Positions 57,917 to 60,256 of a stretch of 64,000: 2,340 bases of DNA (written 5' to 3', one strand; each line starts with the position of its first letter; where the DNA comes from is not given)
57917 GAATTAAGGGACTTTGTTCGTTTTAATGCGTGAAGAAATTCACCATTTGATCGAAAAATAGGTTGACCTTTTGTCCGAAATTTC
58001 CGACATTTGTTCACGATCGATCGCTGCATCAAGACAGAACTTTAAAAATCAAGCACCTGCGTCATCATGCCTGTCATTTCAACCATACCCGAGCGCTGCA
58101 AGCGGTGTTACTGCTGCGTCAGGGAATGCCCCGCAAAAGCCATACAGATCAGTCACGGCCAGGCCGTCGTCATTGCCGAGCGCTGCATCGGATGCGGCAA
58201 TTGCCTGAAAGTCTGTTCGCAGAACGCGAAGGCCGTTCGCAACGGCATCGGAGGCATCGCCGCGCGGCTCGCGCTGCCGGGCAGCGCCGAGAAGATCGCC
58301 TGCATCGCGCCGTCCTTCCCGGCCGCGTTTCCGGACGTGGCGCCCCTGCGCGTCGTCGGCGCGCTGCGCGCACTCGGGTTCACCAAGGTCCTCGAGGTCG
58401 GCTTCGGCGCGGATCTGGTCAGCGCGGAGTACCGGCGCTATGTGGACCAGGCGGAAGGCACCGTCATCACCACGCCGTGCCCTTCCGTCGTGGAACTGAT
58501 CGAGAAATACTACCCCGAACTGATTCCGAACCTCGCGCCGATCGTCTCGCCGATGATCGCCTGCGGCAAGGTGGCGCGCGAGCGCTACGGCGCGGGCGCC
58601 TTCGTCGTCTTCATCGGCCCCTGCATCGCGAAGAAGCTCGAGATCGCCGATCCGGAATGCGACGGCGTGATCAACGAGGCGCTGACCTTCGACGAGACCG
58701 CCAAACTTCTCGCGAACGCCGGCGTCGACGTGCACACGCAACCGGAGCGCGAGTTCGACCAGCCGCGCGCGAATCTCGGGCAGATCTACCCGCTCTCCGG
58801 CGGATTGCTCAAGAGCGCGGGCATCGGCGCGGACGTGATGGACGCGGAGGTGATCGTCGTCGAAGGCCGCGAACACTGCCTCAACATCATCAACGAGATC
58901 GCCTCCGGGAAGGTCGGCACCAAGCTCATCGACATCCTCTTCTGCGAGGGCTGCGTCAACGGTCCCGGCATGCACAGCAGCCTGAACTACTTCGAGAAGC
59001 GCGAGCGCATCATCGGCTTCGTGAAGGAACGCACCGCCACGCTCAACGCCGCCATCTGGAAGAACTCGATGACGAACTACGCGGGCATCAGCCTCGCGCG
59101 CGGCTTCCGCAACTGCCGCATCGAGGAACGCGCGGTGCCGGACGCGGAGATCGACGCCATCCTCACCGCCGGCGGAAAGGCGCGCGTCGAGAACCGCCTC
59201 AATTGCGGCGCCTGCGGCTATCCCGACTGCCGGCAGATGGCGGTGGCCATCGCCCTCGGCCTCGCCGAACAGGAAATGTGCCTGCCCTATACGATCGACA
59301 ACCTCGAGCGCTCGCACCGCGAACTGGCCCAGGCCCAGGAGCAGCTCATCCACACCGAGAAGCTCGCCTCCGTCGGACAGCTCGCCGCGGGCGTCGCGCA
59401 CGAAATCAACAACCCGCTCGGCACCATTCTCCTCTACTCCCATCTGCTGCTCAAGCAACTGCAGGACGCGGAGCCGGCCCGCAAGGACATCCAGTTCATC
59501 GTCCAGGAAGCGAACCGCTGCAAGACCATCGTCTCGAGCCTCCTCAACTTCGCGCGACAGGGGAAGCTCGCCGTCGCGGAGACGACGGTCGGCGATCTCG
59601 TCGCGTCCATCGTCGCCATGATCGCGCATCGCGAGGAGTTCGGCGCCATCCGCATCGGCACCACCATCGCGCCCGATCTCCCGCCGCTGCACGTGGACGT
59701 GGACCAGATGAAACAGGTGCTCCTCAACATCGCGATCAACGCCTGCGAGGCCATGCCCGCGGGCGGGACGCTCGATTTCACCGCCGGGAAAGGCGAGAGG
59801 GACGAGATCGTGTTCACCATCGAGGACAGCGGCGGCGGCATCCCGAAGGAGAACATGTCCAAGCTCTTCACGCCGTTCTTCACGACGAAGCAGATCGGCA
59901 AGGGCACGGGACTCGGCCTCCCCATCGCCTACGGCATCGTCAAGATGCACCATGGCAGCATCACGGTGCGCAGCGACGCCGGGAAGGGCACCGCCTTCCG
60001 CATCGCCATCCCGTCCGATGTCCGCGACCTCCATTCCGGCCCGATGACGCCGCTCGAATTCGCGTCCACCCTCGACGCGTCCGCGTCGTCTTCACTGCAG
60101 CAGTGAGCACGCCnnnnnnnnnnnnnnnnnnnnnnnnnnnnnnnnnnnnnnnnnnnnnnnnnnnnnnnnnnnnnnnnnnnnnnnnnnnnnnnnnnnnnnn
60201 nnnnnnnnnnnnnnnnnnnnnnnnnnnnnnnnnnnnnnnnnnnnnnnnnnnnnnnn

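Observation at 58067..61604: HydS-type sensory [FeFe]-hydrogenase domain fused directly to a histidine-kinase transmitter, with a hybrid REC-PAS-kinase immediately downstream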

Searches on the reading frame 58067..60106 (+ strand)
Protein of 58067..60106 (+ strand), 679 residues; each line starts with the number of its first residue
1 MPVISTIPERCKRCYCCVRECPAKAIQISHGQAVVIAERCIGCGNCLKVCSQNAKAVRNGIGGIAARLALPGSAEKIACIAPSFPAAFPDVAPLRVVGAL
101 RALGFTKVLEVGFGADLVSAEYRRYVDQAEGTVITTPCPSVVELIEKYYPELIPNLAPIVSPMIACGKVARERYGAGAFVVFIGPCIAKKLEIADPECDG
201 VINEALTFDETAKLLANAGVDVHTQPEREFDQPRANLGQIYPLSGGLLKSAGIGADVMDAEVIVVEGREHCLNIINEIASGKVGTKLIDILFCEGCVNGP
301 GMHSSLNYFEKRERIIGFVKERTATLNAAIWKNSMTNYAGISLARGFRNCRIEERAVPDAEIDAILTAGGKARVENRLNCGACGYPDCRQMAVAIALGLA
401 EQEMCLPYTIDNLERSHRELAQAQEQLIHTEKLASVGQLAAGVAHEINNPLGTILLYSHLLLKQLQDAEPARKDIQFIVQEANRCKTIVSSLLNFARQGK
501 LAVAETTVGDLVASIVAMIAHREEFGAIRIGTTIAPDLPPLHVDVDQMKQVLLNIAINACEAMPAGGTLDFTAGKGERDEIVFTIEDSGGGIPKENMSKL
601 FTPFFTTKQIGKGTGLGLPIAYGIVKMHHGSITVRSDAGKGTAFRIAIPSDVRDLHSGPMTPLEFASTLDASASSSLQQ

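Call 3: search_protein_families(library=pfam, proteins=[window:58067-60106:+], max_evalue=0.01)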
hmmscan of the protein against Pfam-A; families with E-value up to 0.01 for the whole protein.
window:58067-60106:+ (679 aa): 12 families
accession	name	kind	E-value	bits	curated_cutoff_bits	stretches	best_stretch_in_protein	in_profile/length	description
PF02906.19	Fe_hyd_lg_C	-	1.2e-50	172.9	22.1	1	77-300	4-245/245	Iron only hydrogenase large subunit, C-terminal domain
PF02518.31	HATPase_c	-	5.8e-24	85.1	26.4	1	544-650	2-109/111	Histidine kinase-, DNA gyrase B-, and HSP90-like ATPase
PF00512.31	HisKA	-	5.8e-14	52.3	26.9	1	437-498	3-63/66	His Kinase A (phospho-acceptor) domain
PF04060.18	FeS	-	2e-09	37.5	23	1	378-407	4-33/33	Putative Fe-S cluster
PF13237.11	Fer4_10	-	2e-06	28.1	25.5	1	7-50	5-52/53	4Fe-4S dicluster domain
PF25160.1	LdpA_Fe-S-bd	-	1.3e-05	25.3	27.6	1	8-52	2-40/49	LdpA Fe-S cluster-binding domain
PF00037.32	Fer4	-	1.8e-05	24.7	21.1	2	34-54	2-22/24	4Fe-4S binding domain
PF13187.11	Fer4_9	-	2.6e-05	24.6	27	1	10-54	1-51/52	4Fe-4S dicluster domain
PF12838.12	Fer4_7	-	0.0011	19.8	27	1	10-54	1-52/52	4Fe-4S dicluster domain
PF12797.12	Fer4_2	-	0.0012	19.2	24.5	1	35-51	5-21/22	4Fe-4S binding domain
PF12837.12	Fer4_6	-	0.0019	18.5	25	1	34-51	3-20/24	4Fe-4S binding domain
PF10090.15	HPTransfase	-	0.0071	16.5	22.9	0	550-584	34-69/123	Histidine phosphotransferase C-terminal domain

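Call 4: search_protein_families(library=ncbifam, proteins=[window:58067-60106:+], max_evalue=0.01)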
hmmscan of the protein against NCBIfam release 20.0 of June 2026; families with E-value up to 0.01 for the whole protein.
window:58067-60106:+ (679 aa): 121 families (the best 25 are shown)
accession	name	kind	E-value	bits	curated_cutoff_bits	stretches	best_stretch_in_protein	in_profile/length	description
NF008468.0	PRK11360.1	equivalog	2.2e-64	217.9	646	1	420-651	380-609/616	two-component system sensor histidine kinase AtoS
NF007688.0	PRK10364.1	equivalog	1.9e-55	188.4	479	1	410-653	217-454/460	two-component system sensor histidine kinase ZraS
NF046020.1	HisKinCckABruc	equivalog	3.9e-55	187.1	1000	1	403-654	452-711/868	cell cycle histidine kinase CckA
TIGR04105.1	FeFe_hydrog_B1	subfamily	8.5e-51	173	450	2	73-304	221-460/462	monomeric [FeFe] hydrogenase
NF010411.0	PRK13837.1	equivalog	8.1e-45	153.1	647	1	413-652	427-677/828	two-component system VirA-like sensor kinase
NF046026.1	HisKinCckACaul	equivalog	1.3e-42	145.8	1000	1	356-653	223-535/678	cell cycle histidine kinase CckA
NF038348.1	T2SS_HK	subfamily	4.2e-41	141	450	2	474-649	396-572/574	histidine kinase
NF052574.1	HisKinEspCMyxo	equivalog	3.1e-40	138.1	1200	1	419-651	397-638/785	serine histidine kinase EspC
NF010076.0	PRK13557.1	subfamily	1.3e-38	132.7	631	1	422-653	149-397/540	histidine kinase famiy protein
NF053867.1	SprKinKinDBac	equivalog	2.4e-38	131.8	775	1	429-650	279-497/500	sporulation kinase KinD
NF047466.1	hybrid_RR_LvrB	exception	3.6e-37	128.4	500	1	414-649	130-375/377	hybrid histidine kinase/response regulator LvrB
NF052573.1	HisKinEspAMyxo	equivalog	3.9e-37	127.7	1400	1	415-654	363-615/755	serine histidine kinase EspA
NF047497.1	HK_LIC_12097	equivalog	8e-36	123.5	500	1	422-650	136-366/367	LIC_12097 family sensor histidine kinase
NF046044.1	PnpS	equivalog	9.3e-31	107.2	400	1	441-649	175-390/390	two-component system histidine kinase PnpS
NF033092.0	HK_WalK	equivalog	1.3e-30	106.6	725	1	439-649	375-593/594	cell wall metabolism sensor histidine kinase WalK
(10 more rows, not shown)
